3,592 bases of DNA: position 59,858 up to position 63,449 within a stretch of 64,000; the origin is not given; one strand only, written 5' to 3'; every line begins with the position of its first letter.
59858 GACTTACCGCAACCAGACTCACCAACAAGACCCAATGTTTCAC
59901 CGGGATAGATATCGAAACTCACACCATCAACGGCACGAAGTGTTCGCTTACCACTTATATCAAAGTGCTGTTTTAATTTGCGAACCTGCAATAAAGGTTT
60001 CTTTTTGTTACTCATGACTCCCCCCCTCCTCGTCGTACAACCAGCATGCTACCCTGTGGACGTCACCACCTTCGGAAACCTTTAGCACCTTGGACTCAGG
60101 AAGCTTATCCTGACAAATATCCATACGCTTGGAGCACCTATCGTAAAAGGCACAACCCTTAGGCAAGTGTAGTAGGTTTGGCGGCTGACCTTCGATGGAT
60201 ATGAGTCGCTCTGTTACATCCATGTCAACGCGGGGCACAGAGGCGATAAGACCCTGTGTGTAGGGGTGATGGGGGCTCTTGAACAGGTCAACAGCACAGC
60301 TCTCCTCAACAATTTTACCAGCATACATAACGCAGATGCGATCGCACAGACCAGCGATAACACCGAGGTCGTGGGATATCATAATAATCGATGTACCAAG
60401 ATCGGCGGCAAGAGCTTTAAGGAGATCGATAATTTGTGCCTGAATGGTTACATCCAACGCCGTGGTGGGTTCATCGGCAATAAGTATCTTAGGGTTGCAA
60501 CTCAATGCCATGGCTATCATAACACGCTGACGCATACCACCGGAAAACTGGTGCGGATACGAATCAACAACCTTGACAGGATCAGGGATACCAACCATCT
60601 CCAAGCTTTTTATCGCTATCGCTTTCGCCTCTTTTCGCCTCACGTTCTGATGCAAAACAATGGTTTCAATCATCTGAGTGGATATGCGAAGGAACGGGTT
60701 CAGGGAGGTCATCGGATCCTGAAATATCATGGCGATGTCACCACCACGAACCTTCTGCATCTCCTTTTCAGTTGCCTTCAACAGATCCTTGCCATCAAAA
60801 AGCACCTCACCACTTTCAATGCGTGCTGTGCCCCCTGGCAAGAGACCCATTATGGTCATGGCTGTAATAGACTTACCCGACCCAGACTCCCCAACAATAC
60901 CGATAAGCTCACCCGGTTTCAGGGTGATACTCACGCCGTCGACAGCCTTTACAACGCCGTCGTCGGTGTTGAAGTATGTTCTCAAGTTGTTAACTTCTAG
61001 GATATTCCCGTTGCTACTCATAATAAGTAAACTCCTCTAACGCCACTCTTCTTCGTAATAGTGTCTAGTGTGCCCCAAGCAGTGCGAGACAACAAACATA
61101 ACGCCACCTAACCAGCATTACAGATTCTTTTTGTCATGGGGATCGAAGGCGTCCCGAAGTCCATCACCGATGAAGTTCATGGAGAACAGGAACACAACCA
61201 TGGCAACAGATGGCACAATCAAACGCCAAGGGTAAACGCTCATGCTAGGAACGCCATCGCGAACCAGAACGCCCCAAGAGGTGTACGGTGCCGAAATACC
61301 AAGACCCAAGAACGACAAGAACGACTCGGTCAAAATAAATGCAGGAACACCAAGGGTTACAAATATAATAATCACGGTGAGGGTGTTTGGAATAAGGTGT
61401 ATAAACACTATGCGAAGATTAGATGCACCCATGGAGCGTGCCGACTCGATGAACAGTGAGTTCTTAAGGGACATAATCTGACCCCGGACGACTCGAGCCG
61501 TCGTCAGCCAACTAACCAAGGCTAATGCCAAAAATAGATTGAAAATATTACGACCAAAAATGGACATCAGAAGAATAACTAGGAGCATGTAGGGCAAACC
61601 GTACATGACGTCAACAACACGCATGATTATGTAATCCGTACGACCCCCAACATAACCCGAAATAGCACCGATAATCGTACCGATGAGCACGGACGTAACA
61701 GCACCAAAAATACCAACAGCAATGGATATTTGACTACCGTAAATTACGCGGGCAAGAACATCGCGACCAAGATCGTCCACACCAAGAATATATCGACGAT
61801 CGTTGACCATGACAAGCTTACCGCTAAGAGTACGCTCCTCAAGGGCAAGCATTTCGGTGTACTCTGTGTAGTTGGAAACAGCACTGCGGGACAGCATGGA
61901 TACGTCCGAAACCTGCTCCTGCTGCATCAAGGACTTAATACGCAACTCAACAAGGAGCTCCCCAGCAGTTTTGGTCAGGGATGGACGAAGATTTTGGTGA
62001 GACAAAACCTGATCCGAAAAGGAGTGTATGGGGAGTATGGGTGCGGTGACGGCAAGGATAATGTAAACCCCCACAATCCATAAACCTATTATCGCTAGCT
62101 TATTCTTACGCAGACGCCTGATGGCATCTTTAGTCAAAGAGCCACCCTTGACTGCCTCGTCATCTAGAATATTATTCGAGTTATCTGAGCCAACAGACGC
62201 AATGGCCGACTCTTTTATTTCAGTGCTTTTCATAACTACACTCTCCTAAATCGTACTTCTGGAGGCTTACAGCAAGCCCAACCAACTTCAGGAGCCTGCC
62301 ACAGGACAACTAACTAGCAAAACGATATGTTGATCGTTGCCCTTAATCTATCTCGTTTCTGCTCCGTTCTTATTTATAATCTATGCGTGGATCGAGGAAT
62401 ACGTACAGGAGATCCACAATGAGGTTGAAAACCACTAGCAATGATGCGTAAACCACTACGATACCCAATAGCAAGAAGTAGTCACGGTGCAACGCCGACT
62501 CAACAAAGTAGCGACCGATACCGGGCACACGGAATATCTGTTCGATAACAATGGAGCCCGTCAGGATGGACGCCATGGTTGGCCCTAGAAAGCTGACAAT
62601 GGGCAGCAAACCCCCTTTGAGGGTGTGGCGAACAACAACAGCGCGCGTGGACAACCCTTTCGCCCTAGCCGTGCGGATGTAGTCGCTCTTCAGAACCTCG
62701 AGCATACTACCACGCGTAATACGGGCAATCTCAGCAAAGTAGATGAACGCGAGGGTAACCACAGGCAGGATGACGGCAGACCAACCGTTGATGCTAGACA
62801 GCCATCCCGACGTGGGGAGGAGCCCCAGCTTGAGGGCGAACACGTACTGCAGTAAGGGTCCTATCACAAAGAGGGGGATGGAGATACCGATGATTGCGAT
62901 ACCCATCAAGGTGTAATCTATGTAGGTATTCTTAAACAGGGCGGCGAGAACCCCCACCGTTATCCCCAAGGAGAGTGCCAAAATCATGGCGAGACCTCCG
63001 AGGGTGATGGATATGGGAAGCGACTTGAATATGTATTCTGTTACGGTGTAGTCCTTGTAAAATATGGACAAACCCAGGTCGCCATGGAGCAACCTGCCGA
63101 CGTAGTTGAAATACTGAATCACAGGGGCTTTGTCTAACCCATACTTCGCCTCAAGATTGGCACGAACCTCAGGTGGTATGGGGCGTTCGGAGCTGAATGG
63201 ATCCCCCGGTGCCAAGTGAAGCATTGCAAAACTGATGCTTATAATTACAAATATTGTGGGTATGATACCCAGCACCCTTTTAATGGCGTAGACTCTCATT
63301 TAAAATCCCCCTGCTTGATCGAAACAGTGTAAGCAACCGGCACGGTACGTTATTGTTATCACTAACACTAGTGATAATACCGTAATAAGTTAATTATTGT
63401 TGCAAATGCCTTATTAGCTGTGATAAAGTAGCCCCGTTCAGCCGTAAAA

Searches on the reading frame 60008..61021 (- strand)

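Call 68: search_protein_families(library=pfam, proteins=[window:60008-61021:-])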
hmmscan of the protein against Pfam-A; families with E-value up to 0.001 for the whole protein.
window:60008-61021:- (337 aa): 4 families
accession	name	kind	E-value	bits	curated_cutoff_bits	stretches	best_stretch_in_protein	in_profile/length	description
PF00005.33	ABC_tran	-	2.8e-31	109.4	25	1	28-187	2-137/137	ABC transporter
PF08352.17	oligo_HPY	-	4.7e-20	72.2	27.1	1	238-303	1-65/65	Oligopeptide/dipeptide transporter, C-terminal region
PF13304.12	AAA_21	-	3.9e-07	30.9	27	1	156-222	235-303/304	AAA domain, putative AbiEii toxin, Type IV TA system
PF02463.25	SMC_N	-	0.00029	20.8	40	1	39-224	26-204/220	RecF/RecN/SMC N terminal domain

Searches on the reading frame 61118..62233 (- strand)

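Call 68: search_protein_families(library=pfam, proteins=[window:61118-62233:-])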
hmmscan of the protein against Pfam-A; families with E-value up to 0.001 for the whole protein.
window:61118-62233:- (371 aa): 2 families
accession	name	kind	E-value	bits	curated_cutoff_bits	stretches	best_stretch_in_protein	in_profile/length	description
PF00528.27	BPD_transp_1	-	4.1e-27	95.5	26.4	1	185-365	1-180/184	Binding-protein-dependent transport system inner membrane component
PF12911.12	OppC_N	-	3.3e-13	49.7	23.9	1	32-84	1-53/53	N-terminal TM domain of oligopeptide transport permease C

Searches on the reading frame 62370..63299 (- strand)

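Call 68: search_protein_families(library=pfam, proteins=[window:62370-63299:-])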
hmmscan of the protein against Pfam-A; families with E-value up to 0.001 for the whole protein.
window:62370-63299:- (309 aa): 2 families
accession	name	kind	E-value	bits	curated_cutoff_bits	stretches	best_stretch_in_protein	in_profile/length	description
PF00528.27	BPD_transp_1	-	5.2e-37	127.8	26.4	1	112-307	1-183/184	Binding-protein-dependent transport system inner membrane component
PF19300.4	BPD_transp_1_N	-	1.5e-05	25.6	23.8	1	3-73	3-75/114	Binding-prot-dependent transport system membrane comp, N-term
